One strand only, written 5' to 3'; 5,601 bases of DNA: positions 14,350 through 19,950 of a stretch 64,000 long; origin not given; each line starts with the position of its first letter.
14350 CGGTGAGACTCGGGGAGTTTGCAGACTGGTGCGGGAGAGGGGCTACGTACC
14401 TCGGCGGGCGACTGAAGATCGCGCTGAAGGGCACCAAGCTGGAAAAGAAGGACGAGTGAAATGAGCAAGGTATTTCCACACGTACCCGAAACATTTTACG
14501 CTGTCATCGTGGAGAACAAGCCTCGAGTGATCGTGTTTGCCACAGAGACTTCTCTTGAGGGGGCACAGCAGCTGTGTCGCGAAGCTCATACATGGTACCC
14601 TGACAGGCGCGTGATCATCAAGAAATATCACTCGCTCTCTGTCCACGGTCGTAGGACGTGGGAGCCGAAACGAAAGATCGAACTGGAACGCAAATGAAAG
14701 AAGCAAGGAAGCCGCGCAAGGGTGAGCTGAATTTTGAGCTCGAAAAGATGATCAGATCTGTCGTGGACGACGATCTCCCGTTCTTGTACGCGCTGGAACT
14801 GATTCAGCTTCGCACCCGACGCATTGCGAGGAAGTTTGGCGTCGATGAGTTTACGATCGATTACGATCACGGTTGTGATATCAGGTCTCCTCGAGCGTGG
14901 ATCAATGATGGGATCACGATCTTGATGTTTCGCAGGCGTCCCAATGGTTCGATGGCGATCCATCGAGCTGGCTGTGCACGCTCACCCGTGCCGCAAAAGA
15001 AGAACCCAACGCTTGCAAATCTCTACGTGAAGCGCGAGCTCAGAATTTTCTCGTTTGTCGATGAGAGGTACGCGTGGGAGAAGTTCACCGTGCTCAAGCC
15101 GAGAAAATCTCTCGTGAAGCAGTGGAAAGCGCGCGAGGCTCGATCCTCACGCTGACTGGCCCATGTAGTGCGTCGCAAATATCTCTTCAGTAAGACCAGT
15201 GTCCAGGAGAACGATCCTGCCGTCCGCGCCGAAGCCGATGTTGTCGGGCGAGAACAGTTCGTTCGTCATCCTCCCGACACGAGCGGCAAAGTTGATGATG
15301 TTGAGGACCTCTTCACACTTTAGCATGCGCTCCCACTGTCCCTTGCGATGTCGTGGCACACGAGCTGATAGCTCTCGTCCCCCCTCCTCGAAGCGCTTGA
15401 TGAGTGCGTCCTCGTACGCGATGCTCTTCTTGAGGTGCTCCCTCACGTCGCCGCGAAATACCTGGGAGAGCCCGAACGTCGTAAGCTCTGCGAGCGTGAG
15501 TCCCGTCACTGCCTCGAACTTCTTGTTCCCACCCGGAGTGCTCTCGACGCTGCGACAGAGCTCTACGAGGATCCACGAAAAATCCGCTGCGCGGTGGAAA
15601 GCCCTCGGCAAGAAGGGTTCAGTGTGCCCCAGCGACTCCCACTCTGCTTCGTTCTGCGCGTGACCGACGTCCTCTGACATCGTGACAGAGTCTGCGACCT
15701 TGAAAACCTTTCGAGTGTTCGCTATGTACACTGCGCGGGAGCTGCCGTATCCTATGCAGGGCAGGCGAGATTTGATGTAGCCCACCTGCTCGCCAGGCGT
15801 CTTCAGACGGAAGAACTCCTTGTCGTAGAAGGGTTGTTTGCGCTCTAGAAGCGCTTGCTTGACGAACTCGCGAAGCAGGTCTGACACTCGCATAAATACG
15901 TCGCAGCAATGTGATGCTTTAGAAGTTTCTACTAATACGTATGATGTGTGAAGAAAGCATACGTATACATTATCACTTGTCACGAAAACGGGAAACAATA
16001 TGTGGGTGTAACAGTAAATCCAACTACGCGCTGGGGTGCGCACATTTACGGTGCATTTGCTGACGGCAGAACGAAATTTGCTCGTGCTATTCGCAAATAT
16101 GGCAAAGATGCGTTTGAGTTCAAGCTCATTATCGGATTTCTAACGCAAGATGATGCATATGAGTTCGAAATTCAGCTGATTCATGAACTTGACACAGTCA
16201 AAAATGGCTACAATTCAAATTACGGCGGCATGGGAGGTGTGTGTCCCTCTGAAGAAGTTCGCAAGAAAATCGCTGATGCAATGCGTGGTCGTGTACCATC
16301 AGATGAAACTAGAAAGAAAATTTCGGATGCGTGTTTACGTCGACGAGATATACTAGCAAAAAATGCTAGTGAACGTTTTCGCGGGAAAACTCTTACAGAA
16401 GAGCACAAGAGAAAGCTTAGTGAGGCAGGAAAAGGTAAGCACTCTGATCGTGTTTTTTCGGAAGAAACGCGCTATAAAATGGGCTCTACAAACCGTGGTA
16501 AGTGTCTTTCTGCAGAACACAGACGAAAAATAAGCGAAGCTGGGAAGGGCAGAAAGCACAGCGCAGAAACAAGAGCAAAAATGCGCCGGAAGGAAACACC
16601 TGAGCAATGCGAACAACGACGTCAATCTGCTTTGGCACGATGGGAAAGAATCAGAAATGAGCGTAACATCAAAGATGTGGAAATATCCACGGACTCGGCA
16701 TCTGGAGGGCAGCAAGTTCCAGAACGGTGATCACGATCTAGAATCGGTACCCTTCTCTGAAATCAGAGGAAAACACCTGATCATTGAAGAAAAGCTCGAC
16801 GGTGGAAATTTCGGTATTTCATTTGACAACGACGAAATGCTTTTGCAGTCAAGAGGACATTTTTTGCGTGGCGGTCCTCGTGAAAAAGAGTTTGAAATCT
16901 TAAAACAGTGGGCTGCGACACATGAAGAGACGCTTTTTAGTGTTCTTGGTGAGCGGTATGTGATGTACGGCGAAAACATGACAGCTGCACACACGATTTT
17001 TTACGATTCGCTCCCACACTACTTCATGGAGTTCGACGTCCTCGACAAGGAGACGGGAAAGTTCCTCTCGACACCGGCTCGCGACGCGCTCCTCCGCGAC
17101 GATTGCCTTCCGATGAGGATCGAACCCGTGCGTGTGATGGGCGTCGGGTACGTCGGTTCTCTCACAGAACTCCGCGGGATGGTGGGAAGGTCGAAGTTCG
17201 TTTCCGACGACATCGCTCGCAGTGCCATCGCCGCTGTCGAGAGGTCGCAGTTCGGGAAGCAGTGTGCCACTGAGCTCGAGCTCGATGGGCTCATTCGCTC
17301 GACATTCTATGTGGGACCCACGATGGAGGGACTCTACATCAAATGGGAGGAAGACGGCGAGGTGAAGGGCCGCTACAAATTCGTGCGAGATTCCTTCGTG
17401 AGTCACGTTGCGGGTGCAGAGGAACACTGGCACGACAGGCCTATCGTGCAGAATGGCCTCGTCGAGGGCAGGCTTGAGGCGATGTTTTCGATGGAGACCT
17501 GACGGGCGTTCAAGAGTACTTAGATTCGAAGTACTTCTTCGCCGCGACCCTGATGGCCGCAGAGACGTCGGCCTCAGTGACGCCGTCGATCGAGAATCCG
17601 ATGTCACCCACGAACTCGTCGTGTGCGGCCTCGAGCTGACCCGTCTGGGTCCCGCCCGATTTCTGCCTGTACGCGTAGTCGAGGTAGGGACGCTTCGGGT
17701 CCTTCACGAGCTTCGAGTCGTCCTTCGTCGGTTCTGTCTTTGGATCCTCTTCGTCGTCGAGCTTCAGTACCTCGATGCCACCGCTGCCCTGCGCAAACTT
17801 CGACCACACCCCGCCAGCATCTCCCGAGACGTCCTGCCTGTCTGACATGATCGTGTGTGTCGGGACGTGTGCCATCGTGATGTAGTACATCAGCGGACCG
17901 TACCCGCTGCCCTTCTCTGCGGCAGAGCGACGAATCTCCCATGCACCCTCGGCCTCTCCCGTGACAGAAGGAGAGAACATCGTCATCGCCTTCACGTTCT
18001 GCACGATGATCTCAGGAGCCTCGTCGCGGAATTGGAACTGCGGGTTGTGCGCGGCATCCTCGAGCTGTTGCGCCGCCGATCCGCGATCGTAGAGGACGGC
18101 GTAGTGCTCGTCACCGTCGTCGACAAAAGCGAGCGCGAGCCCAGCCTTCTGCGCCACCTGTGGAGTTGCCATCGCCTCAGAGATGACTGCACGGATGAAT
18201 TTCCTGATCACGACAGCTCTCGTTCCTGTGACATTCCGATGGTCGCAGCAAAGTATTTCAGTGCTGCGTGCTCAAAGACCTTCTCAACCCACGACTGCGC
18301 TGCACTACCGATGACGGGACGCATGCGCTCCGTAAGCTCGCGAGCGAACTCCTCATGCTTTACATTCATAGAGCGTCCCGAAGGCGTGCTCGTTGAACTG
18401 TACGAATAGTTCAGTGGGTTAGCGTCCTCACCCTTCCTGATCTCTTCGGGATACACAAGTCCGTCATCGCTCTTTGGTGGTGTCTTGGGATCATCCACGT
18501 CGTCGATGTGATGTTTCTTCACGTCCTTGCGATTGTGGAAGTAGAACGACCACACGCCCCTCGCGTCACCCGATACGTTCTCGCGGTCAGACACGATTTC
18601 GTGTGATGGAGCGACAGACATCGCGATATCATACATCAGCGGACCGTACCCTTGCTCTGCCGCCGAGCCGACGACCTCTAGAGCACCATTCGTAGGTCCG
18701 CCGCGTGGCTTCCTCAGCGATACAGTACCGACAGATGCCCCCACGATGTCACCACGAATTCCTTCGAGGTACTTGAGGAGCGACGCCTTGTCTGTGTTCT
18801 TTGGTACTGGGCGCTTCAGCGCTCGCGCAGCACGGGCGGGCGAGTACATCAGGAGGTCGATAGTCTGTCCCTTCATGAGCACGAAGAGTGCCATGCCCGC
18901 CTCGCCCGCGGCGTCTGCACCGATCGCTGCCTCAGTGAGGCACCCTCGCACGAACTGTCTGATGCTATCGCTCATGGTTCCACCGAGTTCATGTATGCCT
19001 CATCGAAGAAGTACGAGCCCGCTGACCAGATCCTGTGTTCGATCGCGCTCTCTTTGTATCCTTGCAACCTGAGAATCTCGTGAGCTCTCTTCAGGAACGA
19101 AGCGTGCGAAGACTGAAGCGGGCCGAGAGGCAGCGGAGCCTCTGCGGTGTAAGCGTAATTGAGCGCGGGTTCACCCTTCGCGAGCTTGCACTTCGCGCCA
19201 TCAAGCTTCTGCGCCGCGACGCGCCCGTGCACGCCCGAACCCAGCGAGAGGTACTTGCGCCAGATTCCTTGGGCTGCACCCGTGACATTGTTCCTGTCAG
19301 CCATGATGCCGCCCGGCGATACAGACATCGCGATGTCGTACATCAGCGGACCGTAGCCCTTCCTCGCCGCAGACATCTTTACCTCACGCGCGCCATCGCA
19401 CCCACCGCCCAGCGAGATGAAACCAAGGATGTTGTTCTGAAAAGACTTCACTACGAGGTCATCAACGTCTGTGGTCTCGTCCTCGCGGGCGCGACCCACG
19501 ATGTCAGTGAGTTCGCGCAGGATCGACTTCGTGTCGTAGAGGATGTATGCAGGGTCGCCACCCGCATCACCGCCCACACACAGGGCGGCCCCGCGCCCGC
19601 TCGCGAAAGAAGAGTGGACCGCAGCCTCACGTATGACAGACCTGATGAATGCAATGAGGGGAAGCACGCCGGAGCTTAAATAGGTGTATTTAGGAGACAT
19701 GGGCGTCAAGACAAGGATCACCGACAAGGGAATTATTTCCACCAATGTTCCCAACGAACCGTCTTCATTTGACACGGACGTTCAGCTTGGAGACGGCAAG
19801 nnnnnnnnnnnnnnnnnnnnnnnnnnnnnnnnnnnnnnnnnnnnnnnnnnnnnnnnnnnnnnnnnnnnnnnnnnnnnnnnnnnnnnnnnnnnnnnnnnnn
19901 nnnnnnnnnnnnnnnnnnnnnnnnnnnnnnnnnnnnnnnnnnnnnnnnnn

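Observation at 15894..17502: GIY-YIG homing endonuclease island overlapping the start of an RNA-ligase-like gene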

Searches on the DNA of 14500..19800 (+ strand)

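Call 7: search_dna_similar(query=window:14500-19800:+, collection=phages, mode=near, max_rows=30)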
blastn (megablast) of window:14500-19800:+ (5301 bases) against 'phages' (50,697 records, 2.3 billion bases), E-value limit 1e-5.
No match.
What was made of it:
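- Tried and rejected: A near-identity DNA search of 14500..19800 against GenBank phages found nothing (call 7).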

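Call 80: search_rna_families(source=window, start=15400, end=17800, threshold=evalue, max_evalue=1)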
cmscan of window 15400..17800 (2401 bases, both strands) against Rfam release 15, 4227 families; matches with E-value up to 1: 0.
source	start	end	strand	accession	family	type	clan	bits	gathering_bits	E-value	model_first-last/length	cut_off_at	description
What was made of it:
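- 15948..16730 (+): Free-standing GIY-YIG homing endonuclease gene (260 aa, GTG start, TGA stop). No Rfam intron (call 80).
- On Intron-encoded endonuclease (group I intron): No Rfam family matches in 15400..17800 at E <= 1 (call 80).
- Closest known: I-TevI, the intron-encoded GIY-YIG endonuclease of the T4 td intron. Different: It is not inside an intron (call 80) and does not interrupt its target gene.
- There is no group I intron (call 80). Rfam finds no intron in 15400..17800 at E <= 1 (call 80).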

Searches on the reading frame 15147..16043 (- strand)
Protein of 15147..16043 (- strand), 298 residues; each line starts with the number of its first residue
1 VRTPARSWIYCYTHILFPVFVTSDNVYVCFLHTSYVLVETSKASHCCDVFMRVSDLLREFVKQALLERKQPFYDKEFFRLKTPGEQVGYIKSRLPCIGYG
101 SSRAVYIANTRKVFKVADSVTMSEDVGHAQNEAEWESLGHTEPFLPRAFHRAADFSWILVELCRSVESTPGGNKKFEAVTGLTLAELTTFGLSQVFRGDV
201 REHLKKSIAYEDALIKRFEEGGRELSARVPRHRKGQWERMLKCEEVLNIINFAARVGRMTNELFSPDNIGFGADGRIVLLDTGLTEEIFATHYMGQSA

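Call 4: search_protein_families(library=pfam, proteins=[window:15147-16043:-], max_evalue=0.01)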
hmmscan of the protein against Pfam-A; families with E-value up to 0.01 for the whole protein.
window:15147-16043:- (298 aa): 0 families

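Call 5: search_protein_families(library=phrogs, proteins=[window:15147-16043:-], max_evalue=0.001)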
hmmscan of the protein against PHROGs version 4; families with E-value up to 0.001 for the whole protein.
window:15147-16043:- (298 aa): 1 family
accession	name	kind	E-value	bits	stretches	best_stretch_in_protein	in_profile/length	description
phrog_4301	-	unknown function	5.5e-10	40.2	1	92-289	37-173/225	-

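Call 13: find_related_loci(query=window:15147-15893:-, collection=viral_contigs, flank=6000)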
Query window:15147-15893:- (248 aa) in viral_contigs; peptide patterns used: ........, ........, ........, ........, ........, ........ (x = any residue, [..] = any of these).
No stretch of DNA in the collection matches any of the patterns.

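Call 32: search_protein_families(library=ncbifam, proteins=[window:15147-15893:-], max_evalue=0.01)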
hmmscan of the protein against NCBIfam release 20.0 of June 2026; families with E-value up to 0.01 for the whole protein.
window:15147-15893:- (248 aa): 0 families

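Call 62: search_solved_structures(query=window:15147-15893:-, max_evalue=10)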
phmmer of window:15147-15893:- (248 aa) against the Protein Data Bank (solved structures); distinct sequences matched with E-value up to 10: 0.

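Call 88: find_homologous_proteins(query=window:15147-15893:-, max_evalue=0.00001)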
Query window:15147-15893:- (248 aa): 1 proteins with E <= 0.00001 among 449 candidates.
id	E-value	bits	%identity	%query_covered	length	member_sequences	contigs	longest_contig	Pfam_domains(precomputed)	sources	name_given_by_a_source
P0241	9.0e-162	554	100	100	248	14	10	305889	-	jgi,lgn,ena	jgi:hypothetical protein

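Call 95: search_protein_representatives(protein=window:15147-15893:-)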
Query: 248 residues. Proteins with E-value up to 0.001 (for the whole library): 443; up to 1e-10: 49; up to 1e-30: 1. The best 150 are listed.
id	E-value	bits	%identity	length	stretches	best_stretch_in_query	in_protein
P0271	5.1e-34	134.4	34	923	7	13-119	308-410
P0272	2.5e-29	119.0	100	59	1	190-248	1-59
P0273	3.8e-27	111.9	35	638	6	10-133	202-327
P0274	1.9e-25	106.3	31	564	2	10-244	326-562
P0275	1.0e-23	100.7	33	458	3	27-194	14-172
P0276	3.3e-22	95.7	27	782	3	17-182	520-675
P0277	1.9e-20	90.0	38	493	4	38-122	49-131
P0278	1.7e-18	83.6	33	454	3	38-243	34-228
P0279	1.8e-16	76.9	38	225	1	5-244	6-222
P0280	2.6e-16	76.4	33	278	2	4-164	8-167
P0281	1.5e-15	73.9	30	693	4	19-136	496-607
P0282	1.5e-14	70.6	26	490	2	8-243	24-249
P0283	1.7e-14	70.5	35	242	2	6-138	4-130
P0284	1.7e-14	70.5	31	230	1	26-245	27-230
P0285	1.8e-14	70.4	32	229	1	2-243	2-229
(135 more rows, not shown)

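Call 98: search_solved_structures(query=A5, max_evalue=10)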
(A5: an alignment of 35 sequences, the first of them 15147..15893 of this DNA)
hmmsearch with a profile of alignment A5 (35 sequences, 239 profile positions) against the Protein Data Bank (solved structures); distinct sequences matched with E-value up to 10: 15.
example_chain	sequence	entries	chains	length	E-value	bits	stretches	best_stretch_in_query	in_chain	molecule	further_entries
8f5h_A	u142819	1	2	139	0.04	16.9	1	128-219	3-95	S2hlx_EX_19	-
10ju_A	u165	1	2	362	0.15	15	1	183-234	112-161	Serine/threonine-protein kinase, putative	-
38ll_A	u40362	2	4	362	0.15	15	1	183-234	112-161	Serine/threonine-protein kinase, putative | Serine/threonine-protein kinase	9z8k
7tbo_A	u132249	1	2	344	0.5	13.3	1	124-215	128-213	D12 LOV2-DARPin fusion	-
6pln_A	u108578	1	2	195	0.6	13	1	108-189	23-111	Transcription factor E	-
4l8i_A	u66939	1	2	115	0.63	13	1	112-208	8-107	RSV epitope scaffold FFL_005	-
10bl_A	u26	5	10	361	0.7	12.8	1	187-233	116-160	Putative rac serine-threonine kinase | Serine/threonine protein kinase, putative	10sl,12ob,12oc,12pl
8c12_AAA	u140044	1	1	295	0.8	12.6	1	191-235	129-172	Serine/threonine-protein kinase PAK 5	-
2f57_A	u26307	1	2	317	0.84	12.5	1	191-235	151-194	Serine/threonine-protein kinase PAK 7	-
6egc_A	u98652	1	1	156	0.86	12.5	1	106-167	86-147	SC_2L4HC2_23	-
4p69_A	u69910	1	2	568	0.89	12.5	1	188-226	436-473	Isocitrate dehydrogenase kinase/phosphatase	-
3lc6_A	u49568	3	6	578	0.98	12.3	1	188-226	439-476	Isocitrate dehydrogenase kinase/phosphatase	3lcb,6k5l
3eps_A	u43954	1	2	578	0.98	12.3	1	188-226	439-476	Isocitrate dehydrogenase kinase/phosphatase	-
4uos_A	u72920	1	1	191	3.2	10.6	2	113-198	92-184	DESIGNED HELICAL BUNDLE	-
5j0l_A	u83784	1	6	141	3.5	10.5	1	106-180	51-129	designed protein 3L6HC2_2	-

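Call 103: predict_structure(alignment_id=A5)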
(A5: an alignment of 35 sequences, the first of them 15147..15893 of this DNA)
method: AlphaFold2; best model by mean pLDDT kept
length: 248 residues; sequences in the alignment: 35
mean_pLDDT: 91.0   pTM: 0.84
mean pLDDT of the five models: 91.0, 89.6, 89.2, 89.2, 88.5
residues with pLDDT >= 90: 187; 70-90: 51; 50-70: 10; < 50: 0
segments of 3 or more residues with pLDDT < 50: none
pLDDT, mean of each block of 10 residues (from residue 1): 75 71 95 97 93 93 93 92 95 96 98 95 96 92 80 95 98 97 96 93 84 88 95 92 77
secondary structure, 60 per line:
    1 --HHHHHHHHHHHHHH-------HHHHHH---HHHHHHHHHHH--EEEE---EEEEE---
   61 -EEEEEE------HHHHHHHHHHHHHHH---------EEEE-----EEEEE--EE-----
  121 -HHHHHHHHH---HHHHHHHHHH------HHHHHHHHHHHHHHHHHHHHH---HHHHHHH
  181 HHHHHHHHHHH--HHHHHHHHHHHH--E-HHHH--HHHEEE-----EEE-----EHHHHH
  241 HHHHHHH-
elements in order: H3-16 H24-29 H33-43 E46-49 E53-57 E62-67 H74-88 E98-101 E107-111 H122-130 H134-143 H150-170 H174-191 H194-205 H210-213 E219-221 E227-229 H236-247

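Call 110: find_encoding_contigs(protein=P0279, flank=5000, max_places=3)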
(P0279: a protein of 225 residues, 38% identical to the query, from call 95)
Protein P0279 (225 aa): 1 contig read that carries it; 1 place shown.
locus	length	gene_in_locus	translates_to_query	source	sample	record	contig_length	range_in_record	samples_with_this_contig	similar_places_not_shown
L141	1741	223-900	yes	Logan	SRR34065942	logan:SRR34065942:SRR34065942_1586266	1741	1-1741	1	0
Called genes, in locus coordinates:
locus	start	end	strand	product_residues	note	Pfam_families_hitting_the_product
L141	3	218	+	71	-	?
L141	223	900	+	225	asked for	-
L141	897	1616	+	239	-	-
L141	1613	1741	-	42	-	?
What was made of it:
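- Tried and rejected: The contig was too short to be informative (call 110).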
